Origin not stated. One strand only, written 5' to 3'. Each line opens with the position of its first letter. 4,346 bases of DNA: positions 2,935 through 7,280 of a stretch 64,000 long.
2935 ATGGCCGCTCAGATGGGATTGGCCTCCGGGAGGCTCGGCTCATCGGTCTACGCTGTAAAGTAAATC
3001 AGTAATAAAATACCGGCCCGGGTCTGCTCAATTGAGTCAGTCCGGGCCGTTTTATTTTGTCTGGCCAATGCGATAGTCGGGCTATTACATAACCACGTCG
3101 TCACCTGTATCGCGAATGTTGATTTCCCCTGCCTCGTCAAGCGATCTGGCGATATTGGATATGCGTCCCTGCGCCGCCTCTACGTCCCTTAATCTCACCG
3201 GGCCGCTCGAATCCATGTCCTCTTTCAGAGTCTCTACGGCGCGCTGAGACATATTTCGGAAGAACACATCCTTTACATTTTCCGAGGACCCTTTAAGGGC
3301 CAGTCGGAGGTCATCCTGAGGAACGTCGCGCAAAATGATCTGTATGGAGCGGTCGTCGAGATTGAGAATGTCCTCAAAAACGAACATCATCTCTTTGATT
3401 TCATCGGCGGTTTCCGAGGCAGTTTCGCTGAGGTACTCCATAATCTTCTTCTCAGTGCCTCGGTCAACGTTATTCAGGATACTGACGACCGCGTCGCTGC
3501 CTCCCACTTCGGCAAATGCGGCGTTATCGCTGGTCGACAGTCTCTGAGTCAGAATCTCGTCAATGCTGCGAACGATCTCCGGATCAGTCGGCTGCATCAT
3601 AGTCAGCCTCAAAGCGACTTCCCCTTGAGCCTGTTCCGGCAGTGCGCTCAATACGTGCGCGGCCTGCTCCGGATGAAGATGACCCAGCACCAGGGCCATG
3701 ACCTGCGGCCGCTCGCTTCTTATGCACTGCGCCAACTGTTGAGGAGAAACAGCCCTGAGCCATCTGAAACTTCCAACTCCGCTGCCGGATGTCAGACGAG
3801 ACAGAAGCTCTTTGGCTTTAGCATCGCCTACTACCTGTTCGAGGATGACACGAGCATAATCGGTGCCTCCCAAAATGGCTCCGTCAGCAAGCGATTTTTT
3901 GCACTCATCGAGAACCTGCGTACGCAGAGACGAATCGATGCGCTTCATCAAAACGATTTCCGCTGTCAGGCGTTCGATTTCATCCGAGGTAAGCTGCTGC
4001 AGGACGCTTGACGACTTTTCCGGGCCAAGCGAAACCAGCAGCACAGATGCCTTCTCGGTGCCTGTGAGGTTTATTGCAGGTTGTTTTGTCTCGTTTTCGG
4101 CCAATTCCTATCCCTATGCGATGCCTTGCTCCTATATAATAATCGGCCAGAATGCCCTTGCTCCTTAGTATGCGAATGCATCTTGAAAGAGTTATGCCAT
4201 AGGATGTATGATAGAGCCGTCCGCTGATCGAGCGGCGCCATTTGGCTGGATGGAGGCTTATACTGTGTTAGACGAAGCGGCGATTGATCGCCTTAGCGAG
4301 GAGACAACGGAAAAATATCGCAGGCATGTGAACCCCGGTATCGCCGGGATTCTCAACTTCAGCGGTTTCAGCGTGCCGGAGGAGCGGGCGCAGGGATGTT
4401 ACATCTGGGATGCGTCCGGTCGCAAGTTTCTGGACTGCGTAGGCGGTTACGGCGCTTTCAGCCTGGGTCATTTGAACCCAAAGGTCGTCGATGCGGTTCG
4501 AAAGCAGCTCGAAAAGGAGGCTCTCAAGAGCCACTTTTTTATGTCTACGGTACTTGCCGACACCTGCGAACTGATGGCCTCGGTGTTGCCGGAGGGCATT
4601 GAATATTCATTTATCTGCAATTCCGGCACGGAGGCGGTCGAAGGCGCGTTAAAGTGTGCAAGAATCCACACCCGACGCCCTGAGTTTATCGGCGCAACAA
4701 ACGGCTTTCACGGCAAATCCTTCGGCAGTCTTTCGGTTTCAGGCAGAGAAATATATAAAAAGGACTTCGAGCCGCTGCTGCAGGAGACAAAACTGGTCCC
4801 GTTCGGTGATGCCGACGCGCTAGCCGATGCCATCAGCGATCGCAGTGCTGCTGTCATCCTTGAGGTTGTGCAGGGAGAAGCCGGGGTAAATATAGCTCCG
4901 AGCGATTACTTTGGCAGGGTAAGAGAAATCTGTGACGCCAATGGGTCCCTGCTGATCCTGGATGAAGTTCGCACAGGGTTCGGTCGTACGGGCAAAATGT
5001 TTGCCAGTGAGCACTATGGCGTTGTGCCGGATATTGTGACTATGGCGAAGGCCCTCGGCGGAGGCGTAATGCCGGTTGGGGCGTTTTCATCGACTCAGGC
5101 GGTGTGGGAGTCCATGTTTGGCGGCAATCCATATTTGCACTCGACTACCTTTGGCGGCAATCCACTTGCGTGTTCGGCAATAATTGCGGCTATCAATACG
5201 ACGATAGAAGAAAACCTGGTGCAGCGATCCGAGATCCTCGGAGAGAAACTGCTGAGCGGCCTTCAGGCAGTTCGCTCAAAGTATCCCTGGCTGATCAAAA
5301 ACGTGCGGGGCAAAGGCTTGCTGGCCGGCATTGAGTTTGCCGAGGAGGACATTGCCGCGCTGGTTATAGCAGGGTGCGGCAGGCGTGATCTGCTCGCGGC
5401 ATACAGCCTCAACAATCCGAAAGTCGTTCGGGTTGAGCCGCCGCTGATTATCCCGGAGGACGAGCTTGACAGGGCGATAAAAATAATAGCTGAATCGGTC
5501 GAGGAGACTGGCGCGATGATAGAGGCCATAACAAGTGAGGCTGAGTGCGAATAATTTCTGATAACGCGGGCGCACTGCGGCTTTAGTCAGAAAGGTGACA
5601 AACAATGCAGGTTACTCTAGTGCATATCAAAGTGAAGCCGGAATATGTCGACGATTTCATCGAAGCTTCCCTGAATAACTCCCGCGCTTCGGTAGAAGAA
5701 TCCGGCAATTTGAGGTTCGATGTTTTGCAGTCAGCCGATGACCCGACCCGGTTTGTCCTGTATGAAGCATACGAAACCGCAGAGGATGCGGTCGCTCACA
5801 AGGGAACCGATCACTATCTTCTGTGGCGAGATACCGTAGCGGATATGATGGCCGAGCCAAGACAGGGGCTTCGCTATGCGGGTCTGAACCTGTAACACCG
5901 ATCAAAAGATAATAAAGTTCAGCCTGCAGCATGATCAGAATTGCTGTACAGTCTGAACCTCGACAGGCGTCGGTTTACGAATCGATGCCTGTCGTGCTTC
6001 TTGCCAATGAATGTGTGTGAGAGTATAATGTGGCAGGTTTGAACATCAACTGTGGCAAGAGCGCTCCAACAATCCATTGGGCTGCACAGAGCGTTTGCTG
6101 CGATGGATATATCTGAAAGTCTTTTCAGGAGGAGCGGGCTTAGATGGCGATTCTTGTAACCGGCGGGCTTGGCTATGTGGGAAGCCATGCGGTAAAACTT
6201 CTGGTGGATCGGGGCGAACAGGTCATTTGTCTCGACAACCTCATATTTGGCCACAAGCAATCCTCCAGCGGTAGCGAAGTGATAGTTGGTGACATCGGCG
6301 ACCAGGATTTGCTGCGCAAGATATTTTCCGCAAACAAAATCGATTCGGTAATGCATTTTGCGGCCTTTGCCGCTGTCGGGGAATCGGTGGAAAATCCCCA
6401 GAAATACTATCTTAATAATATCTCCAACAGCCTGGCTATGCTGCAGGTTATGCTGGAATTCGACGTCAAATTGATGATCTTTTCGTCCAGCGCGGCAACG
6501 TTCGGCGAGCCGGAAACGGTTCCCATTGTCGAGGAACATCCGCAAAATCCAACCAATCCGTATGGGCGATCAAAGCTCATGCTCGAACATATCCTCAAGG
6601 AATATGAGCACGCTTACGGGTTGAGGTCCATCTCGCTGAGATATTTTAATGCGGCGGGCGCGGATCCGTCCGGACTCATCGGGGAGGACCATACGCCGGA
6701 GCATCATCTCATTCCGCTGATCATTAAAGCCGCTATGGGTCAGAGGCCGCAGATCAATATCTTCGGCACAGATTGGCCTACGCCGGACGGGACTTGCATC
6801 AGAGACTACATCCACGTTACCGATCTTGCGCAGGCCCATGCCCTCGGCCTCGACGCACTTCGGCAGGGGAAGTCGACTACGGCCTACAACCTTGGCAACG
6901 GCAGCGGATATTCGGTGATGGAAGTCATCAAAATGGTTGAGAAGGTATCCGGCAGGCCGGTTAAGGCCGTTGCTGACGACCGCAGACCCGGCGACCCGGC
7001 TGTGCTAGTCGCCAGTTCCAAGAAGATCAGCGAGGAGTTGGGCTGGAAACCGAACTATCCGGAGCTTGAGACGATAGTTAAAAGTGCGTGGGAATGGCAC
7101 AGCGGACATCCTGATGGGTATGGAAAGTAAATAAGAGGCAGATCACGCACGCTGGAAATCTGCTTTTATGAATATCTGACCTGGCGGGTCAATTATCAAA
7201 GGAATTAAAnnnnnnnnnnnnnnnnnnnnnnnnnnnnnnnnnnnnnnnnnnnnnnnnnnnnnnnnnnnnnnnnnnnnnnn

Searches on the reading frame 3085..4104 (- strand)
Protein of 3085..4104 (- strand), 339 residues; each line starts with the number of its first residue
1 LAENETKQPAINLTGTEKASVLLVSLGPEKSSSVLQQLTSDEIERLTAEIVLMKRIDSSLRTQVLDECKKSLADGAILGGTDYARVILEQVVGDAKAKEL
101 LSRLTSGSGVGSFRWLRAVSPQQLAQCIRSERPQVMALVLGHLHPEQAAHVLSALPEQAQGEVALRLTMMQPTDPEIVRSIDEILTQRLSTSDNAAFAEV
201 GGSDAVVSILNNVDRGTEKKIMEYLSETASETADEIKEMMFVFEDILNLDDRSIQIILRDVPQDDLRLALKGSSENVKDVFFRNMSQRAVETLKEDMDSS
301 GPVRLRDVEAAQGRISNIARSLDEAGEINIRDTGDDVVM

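Call 49: search_protein_families(library=pfam, proteins=[window:3085-4104:-], max_evalue=0.00001)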
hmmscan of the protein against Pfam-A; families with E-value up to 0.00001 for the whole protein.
window:3085-4104:- (339 aa): 4 families
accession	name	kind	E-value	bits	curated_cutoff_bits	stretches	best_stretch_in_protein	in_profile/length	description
PF01706.21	FliG_C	-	3.5e-43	146.7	23.3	1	224-330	2-108/108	FliG C-terminal domain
PF14842.11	FliG_N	-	4.6e-31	108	25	1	12-110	1-101/104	FliG N-terminal domain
PF14841.11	FliG_M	-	1.9e-27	95.7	25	1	121-194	1-74/76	FliG middle domain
PF03448.22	MgtE_N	-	6.3e-09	36.7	25.9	0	143-238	1-95/102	MgtE intracellular N domain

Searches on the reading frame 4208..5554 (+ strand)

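Call 49: search_protein_families(library=pfam, proteins=[window:4208-5554:+], max_evalue=0.00001)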
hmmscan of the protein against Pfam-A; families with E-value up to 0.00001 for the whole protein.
window:4208-5554:+ (448 aa): 1 family
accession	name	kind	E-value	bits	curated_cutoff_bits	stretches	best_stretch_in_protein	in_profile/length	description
PF00202.27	Aminotran_3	-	2.4e-101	339.8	30.5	1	58-429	13-401/403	Aminotransferase class-III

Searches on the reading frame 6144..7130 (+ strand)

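Call 49: search_protein_families(library=pfam, proteins=[window:6144-7130:+], max_evalue=0.00001)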
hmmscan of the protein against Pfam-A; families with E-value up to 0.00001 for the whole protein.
window:6144-7130:+ (328 aa): 5 families
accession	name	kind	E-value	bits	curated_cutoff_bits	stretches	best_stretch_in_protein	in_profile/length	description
PF01370.27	Epimerase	-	7.9e-56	189.6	20.9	1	3-251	1-240/240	NAD dependent epimerase/dehydratase family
PF16363.11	GDP_Man_Dehyd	-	4.1e-53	181.4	27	1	4-306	1-324/332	GDP-mannose 4,6 dehydratase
PF04321.23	RmlD_sub_bind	-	2.1e-14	53.7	27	1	1-156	1-141/287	RmlD substrate binding domain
PF01073.25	3Beta_HSD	-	5.1e-14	52.4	22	1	4-244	1-237/280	3-beta hydroxysteroid dehydrogenase/isomerase family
PF02719.21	Polysacc_synt_2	-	2.4e-11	43.8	20.2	1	3-172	1-173/293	Polysaccharide biosynthesis protein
